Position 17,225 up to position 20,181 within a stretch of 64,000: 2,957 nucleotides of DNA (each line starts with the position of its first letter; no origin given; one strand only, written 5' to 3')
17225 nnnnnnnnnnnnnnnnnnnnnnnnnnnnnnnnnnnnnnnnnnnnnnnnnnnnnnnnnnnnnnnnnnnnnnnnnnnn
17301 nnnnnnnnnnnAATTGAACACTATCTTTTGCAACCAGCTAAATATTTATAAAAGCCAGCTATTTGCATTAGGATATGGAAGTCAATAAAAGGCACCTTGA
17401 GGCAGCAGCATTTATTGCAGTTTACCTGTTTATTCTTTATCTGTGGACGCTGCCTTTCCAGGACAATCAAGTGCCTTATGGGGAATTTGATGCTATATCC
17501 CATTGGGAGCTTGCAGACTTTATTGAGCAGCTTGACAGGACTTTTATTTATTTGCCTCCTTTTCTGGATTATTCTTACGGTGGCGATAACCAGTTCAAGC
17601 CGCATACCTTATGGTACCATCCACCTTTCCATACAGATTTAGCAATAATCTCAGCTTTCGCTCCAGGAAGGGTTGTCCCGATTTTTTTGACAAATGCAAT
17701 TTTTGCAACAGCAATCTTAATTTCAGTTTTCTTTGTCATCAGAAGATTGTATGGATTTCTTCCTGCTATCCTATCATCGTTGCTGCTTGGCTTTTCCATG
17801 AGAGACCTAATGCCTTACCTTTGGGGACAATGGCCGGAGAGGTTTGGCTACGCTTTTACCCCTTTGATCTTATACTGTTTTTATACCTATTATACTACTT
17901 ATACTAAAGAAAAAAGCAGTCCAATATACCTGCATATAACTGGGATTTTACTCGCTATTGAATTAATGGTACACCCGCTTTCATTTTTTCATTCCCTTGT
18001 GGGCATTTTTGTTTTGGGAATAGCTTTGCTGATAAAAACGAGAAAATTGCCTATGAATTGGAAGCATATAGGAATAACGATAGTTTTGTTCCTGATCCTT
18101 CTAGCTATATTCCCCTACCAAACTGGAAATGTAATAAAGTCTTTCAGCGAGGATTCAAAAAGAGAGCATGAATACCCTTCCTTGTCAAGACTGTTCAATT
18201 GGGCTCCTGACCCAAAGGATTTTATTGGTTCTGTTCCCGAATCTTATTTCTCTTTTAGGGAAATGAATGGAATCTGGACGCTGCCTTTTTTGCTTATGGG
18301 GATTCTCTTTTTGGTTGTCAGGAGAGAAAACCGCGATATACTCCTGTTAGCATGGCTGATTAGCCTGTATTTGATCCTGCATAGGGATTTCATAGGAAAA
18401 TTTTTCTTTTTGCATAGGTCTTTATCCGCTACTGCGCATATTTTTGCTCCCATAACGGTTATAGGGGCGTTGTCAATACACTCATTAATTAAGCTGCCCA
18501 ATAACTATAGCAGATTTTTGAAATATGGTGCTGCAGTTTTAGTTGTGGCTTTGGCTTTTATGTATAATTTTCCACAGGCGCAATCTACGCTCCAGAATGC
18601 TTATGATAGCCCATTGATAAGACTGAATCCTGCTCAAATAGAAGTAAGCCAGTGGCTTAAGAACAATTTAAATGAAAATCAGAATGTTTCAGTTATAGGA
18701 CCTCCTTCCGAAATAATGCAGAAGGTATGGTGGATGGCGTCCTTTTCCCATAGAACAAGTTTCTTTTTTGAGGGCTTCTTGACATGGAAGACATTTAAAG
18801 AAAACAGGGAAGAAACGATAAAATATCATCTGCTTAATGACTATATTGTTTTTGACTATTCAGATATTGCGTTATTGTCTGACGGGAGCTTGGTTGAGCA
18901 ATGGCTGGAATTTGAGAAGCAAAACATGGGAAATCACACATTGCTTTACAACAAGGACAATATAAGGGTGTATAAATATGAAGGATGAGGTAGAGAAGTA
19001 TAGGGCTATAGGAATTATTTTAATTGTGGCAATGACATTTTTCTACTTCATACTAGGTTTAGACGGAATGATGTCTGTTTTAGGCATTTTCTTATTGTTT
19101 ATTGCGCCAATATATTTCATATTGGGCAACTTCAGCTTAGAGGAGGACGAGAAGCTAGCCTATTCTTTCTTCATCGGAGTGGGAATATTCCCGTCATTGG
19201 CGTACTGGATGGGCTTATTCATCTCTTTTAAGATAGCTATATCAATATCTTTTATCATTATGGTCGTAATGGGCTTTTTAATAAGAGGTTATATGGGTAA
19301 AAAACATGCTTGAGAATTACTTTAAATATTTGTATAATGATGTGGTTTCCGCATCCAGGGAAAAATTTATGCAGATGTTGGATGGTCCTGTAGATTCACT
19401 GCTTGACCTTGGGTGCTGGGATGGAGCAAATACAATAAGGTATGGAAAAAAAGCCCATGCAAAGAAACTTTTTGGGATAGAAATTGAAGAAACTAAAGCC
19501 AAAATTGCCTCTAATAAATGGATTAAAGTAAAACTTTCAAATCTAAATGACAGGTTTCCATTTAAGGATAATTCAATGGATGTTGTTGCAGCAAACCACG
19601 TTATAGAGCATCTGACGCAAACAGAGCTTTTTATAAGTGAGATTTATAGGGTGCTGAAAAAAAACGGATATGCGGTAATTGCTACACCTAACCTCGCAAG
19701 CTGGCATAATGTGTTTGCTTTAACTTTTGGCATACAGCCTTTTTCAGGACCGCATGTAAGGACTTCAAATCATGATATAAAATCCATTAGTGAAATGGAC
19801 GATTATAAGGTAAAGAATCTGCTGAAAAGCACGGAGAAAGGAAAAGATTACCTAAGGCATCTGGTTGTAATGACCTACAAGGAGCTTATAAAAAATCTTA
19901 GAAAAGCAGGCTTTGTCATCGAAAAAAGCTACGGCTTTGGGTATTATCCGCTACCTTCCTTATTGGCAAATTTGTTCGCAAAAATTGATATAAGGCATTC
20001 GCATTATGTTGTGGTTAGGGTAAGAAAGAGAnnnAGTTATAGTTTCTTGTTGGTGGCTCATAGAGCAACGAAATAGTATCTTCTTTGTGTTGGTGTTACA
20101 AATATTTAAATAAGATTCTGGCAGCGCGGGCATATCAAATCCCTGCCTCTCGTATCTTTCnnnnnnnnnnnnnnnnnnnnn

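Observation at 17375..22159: Duplicated two-gene module: ~540-aa GT-C-like polytopic protein plus overlapping ~115-aa 4-TM partner, convergent around a methyltransferase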

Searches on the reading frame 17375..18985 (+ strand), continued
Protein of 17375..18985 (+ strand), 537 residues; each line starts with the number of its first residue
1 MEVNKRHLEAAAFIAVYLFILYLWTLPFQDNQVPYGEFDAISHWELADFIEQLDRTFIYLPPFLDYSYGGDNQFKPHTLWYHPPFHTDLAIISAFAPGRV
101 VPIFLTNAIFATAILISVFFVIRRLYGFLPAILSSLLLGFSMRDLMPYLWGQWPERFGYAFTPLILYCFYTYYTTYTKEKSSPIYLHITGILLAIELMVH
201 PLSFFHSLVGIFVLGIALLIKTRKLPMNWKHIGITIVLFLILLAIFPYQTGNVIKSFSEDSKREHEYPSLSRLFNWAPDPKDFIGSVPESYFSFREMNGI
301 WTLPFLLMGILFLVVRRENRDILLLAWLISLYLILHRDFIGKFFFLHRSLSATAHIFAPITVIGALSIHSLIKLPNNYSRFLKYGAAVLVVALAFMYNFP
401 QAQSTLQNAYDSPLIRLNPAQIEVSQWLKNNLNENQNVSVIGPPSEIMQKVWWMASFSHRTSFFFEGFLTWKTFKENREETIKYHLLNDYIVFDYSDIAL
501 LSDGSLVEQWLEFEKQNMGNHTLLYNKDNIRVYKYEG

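Call 29: search_protein_families(library=pfam, proteins=[L002:11955-12308:-, L004:13062-13415:-, L005:9751-10113:-, L007:15627-16013:-, L008:7960-8322:-, L011:4107-4460:-, L013:11875-12231:-, L014:8297-8650:-, L017:4110-4484:-, L021:3427-3798:-], max_evalue=1)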
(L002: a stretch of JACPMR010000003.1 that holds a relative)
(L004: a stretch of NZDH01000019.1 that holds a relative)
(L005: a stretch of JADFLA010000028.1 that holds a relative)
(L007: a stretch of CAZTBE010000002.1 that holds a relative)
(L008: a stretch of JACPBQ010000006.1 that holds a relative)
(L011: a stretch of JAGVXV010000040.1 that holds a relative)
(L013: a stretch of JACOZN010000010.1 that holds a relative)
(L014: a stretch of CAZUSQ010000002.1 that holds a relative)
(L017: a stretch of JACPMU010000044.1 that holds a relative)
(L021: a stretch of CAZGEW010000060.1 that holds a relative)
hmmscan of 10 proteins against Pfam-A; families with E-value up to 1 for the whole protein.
L002:11955-12308:- (118 aa): 2 families
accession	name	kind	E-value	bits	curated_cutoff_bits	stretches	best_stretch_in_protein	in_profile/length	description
PF19868.4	DUF6341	-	0.069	13.2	26.4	1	46-69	14-37/50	Family of unknown function (DUF6341)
PF07760.16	DUF1616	-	0.085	12.4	31.6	1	19-110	4-107/307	Protein of unknown function (DUF1616)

L004:13062-13415:- (118 aa): 1 family
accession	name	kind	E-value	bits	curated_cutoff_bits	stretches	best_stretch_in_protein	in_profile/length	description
PF07760.16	DUF1616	-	0.032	13.8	31.6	1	20-110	5-107/307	Protein of unknown function (DUF1616)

L005:9751-10113:- (121 aa): 3 families
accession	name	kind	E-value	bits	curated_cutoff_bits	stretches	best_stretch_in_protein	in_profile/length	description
PF07760.16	DUF1616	-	0.092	12.3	31.6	1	19-109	4-106/307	Protein of unknown function (DUF1616)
PF20176.3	DUF6541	-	0.16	10.6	29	1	49-114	3-65/646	Family of unknown function (DUF6541)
PF03053.19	Corona_NS3b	-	0.22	11.7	25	1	16-88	49-112/226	ORF3b coronavirus protein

L007:15627-16013:- (129 aa): 2 families
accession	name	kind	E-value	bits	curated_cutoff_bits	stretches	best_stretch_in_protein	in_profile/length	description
PF01757.29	Acyl_transf_3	-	0.0059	16.1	31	1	20-127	153-265/326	Acyltransferase domain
PF07760.16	DUF1616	-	0.024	14.3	31.6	1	26-116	4-106/307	Protein of unknown function (DUF1616)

L008:7960-8322:- (121 aa): 2 families
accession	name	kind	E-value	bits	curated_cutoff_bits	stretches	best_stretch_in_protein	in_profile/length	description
PF11457.13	DUF3021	-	0.12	13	24.7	1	13-106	7-101/130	Protein of unknown function (DUF3021)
PF19868.4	DUF6341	-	0.31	11.1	26.4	1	48-65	16-33/50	Family of unknown function (DUF6341)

L011:4107-4460:- (118 aa): 1 family
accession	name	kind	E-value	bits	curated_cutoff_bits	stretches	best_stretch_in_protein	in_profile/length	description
PF07760.16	DUF1616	-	0.0039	16.8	31.6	1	19-112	4-109/307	Protein of unknown function (DUF1616)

L013:11875-12231:- (119 aa): 2 families
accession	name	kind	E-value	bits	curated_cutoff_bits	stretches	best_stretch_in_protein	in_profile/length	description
PF20176.3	DUF6541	-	0.0046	15.7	29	1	49-112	3-64/646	Family of unknown function (DUF6541)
PF10864.13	DUF2663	-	0.59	11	25.2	1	2-65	8-78/127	Protein of unknown function (DUF2663)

L014:8297-8650:- (118 aa): 1 family
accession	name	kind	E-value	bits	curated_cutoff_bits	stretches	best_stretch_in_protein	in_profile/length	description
PF07760.16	DUF1616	-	0.37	10.3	31.6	1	20-112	5-109/307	Protein of unknown function (DUF1616)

L017:4110-4484:- (125 aa): 4 families
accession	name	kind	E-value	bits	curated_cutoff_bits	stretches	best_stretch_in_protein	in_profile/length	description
PF07760.16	DUF1616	-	0.076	12.6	31.6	1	26-113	6-105/307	Protein of unknown function (DUF1616)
PF20040.4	DUF6442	-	0.11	13.2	25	1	19-84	27-91/102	Family of unknown function (DUF6442)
PF19868.4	DUF6341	-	0.15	12.1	26.4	1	51-71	14-34/50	Family of unknown function (DUF6341)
PF11457.13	DUF3021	-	0.94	10.1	24.7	0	21-121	10-114/130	Protein of unknown function (DUF3021)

L021:3427-3798:- (124 aa): 2 families
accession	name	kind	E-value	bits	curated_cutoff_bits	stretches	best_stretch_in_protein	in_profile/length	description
PF10710.14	DUF2512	-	0.3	11.2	26.5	1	23-91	32-102/136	Protein of unknown function (DUF2512)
PF10864.13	DUF2663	-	0.6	10.9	25.2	1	6-69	7-77/127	Protein of unknown function (DUF2663)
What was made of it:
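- Closest known: Pfam DUF6541. Different: The N-terminal approximately 95 profile positions are absent from LA/LB and are weakly matched by the separate small protein sB instead (call 29), which suggests a split architecture.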

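Call 54: search_protein_representatives(alignment_id=A5)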
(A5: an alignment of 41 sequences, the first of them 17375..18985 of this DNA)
Query: 41 sequences, 553 profile positions. Proteins with E-value up to 0.001 (for the whole library): 762; up to 1e-10: 538; up to 1e-30: 338. The best 150 are listed.
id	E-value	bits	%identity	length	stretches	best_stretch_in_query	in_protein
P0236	2.0e-224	762.7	-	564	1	1-553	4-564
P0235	6.2e-209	711.6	-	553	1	5-553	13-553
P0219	1.6e-193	660.7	-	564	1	1-553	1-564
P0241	2.1e-163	561.3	-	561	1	2-552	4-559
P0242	1.1e-148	512.6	-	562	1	7-548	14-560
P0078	1.9e-148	511.9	-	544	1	1-542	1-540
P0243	5.5e-145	500.5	-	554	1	5-549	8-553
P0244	6.8e-143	493.6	-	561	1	2-553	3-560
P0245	3.4e-142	491.3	-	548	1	2-548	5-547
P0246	3.8e-142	491.1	-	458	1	87-553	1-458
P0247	5.7e-140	483.9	-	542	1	5-548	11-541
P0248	1.1e-139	483.0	-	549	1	5-551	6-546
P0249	1.8e-139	482.2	-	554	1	2-553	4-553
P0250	1.4e-136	472.8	-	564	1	5-550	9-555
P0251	4.5e-136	471.1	-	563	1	6-550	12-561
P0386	1.2e-66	241.9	-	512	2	6-421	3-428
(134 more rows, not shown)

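Call 62: find_encoding_contigs(protein=P0386, flank=4000, max_places=3)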
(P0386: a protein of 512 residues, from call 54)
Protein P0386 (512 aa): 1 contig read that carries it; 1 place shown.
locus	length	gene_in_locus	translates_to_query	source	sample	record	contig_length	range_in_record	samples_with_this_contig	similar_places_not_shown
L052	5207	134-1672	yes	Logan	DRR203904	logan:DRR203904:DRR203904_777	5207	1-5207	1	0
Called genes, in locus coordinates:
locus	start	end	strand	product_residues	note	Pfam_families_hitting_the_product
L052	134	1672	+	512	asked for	PF20176:DUF6541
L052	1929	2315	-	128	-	-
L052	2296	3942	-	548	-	PF20176:DUF6541 (weak)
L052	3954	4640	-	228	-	PF00535:Glycos_transf_2, PF10111:Glyco_tranf_2_2, PF13641:Glyco_tranf_2_3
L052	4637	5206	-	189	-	?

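Call 80: search_dna_similar(query=window:17375-18985:+, collection=plasmids, mode=protein, max_evalue=1, max_rows=15)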
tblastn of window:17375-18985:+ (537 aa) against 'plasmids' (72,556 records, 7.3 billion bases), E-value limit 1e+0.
No match.

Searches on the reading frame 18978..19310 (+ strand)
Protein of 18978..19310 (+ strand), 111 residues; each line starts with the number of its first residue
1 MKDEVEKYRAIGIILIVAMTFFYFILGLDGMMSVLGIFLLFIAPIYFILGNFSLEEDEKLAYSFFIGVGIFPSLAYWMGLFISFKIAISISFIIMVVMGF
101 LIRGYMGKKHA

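Call 5: search_protein_families(library=pfam, proteins=[window:18978-19310:+], max_evalue=1)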
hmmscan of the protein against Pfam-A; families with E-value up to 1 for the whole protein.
window:18978-19310:+ (111 aa): 0 families

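Call 8: search_protein_families(library=ncbifam, proteins=[window:18978-19310:+], max_evalue=1)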
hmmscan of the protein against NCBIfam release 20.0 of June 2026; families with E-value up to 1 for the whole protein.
window:18978-19310:+ (111 aa): 0 families

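Call 30: search_protein_families(library=pfam, alignment_id=A3, max_evalue=1)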
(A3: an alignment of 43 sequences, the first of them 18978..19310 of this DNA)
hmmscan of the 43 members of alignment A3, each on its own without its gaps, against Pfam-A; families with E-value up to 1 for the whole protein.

A. member 1, window:18978-19310:+ (111 aa): 0 families

B. families by the number of members that match (of 43 scanned): 22 families
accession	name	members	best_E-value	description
PF11992.13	TgpA_N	5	0.0079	TgpA N-terminal domain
PF20154.4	LNT_N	2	0.0048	Apolipoprotein N-acyltransferase N-terminal domain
PF12669.12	FeoB_associated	2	0.012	FeoB-associated Cys-rich membrane protein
PF01988.24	VIT1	2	0.043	VIT family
PF10260.14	SAYSvFN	2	0.057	Uncharacterized conserved domain (SAYSvFN)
PF07332.16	Phage_holin_3_6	2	0.17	Putative Actinobacterial Holin-X, holin superfamily III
PF02687.27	FtsX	1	0.007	FtsX-like permease C-terminal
PF25258.1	DUF7859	1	0.013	Family of unknown function (DUF7859)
PF24364.1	DUF7520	1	0.025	Family of unknown function (DUF7520)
PF11361.13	DUF3159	1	0.086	Protein of unknown function (DUF3159)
PF04123.18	DUF373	1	0.094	Domain of unknown function (DUF373)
PF16020.10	Deltameth_res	1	0.11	Deltamethrin resistance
PF17369.7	DUF5391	1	0.15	Family of unknown function (DUF5391)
PF05875.18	Ceramidase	1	0.15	Ceramidase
PF05814.16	Ac76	1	0.22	Orf76 (Ac76)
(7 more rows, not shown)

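Call 68: search_solved_structures(query=A3, max_evalue=10, show_alignments=3)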
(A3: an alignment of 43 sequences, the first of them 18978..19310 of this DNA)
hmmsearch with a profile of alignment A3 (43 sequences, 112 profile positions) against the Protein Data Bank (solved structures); distinct sequences matched with E-value up to 10: 0.

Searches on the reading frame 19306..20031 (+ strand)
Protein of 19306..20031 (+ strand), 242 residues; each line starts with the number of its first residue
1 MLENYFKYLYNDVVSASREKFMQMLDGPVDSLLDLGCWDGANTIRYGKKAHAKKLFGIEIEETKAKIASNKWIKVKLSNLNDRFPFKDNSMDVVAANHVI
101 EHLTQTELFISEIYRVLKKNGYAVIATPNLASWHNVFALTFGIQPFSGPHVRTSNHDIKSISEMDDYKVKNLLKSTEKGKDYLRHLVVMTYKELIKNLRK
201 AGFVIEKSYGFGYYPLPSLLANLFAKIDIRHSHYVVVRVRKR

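Call 5: search_protein_families(library=pfam, proteins=[window:19306-20031:+], max_evalue=1)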
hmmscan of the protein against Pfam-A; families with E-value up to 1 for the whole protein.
window:19306-20031:+ (242 aa): 13 families
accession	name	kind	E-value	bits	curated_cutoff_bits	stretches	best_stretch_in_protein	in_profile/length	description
PF08241.18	Methyltransf_11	-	3.9e-16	59.9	21.2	1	33-125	1-95/95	Methyltransferase domain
PF13489.12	Methyltransf_23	-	7.2e-12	45.8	27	1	26-206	20-162/164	Methyltransferase domain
PF13847.12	Methyltransf_31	-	8.3e-12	45.5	27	1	31-132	6-116/145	Methyltransferase domain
PF13649.12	Methyltransf_25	-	1.3e-11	45.4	27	1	33-121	2-97/97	Methyltransferase domain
PF08242.18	Methyltransf_12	-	6.3e-10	40.1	30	1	33-122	1-97/98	Methyltransferase domain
PF07021.18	MetW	-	2.6e-05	24.4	21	1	31-139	16-121/193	Methionine biosynthesis protein MetW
PF01209.24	Ubie_methyltran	-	2.6e-05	24.1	20.1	1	29-125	48-151/233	ubiE/COQ5 methyltransferase family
PF02390.23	Methyltransf_4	-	0.0016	18.4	24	1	32-81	5-54/173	Putative methyltransferase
PF05148.21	Methyltransf_8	-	0.017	15.4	27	1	77-126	110-157/219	Hypothetical methyltransferase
PF05219.18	DREV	-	0.018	14.6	26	1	30-126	96-187/265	DREV methyltransferase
PF03141.22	Methyltransf_29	-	0.018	14.1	23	1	25-131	114-223/506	Putative S-adenosyl-L-methionine-dependent methyltransferase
PF02475.24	TRM5-TYW2_MTfase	-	0.032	14.6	28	1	17-121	26-131/164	TRM5/TYW2 methyltransferase domain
PF08123.19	DOT1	-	0.12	12.4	23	1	28-94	42-106/205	Histone methylation protein DOT1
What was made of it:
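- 19306..20034 (+): Class I SAM-dependent methyltransferase, overlapping the sA stop by 8 nt. It is variable cargo in the gap between the two small genes, not a conserved part of the module. Methyltransf_11 E 3.9e-16 (call 5).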

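Call 8: search_protein_families(library=ncbifam, proteins=[window:19306-20031:+], max_evalue=1)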
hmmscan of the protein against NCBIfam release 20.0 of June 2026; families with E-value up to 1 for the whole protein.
window:19306-20031:+ (242 aa): 41 families (the best 25 are shown)
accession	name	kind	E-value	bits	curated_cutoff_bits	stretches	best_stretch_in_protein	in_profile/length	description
NF045667.1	MTase_DVU1556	equivalog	3.4e-11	43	155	1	28-127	22-121/213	DVU_1556 family methyltransferase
TIGR02081.1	metW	equivalog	1e-09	38.2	189.5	1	30-139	15-121/194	methionine biosynthesis protein MetW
TIGR02072.1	BioC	equivalog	6.1e-09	36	184.95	1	18-139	20-149/244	malonyl-ACP O-methyltransferase BioC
NF001244.0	PRK00216.1-5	equivalog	6.3e-09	35.5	216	1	19-125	38-153/236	bifunctional demethylmenaquinone methyltransferase/2-methoxy-6-polyprenyl-1,4-benzoquinol methylase UbiE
TIGR01934.1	MenG_MenH_UbiE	subfamily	2e-08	33.8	158.35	1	20-127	30-143/223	ubiquinone/menaquinone biosynthesis methyltransferase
NF008300.0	PRK11088.1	equivalog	2.1e-08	34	303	1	5-131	66-185/272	23S rRNA (guanine(745)-N(1))-methyltransferase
NF041536.1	ArsM_DUF2284_UU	exception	1.3e-07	30.4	575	1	30-126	78-181/459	arsenite methyltransferase/DUF2284 domain selenoprotein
NF047649.1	MTase_UXPK_star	exception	1.9e-07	30.4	460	1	28-127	77-183/283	methyltransferase/UXPK-star double selenoprotein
TIGR01983.1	UbiG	equivalog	4.3e-07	29.5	102.95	1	31-131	52-157/228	bifunctional 2-polyprenyl-6-hydroxyphenol methylase/3-demethylubiquinol 3-O-methyltransferase UbiG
NF041537.1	ArsM_AhpD_UU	exception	1.5e-06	27.2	510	1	30-129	78-184/345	arsenite methyltransferase/AhpD domain selenoprotein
NF008823.0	PRK11873.1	subfamily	6.5e-06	25.8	263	1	30-125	79-181/272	arsenite methyltransferase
NF045649.1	2X_seleno_MduS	exception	8.7e-06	24.9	380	1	27-126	40-148/338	methyltransferase domain-containing selenoprotein MduS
NF001243.0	PRK00216.1-4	equivalog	1.6e-05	24.4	235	1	18-148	36-178/237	demethylmenaquinone methyltransferase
TIGR02752.1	MenG_heptapren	equivalog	8.4e-05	22.2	419.85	1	29-149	46-177/231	demethylmenaquinone methyltransferase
TIGR03587.1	Pse_Me-ase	hypoth_equivalog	0.00017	21.8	112.05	1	28-109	43-124/204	pseudaminic acid biosynthesis-associated methylase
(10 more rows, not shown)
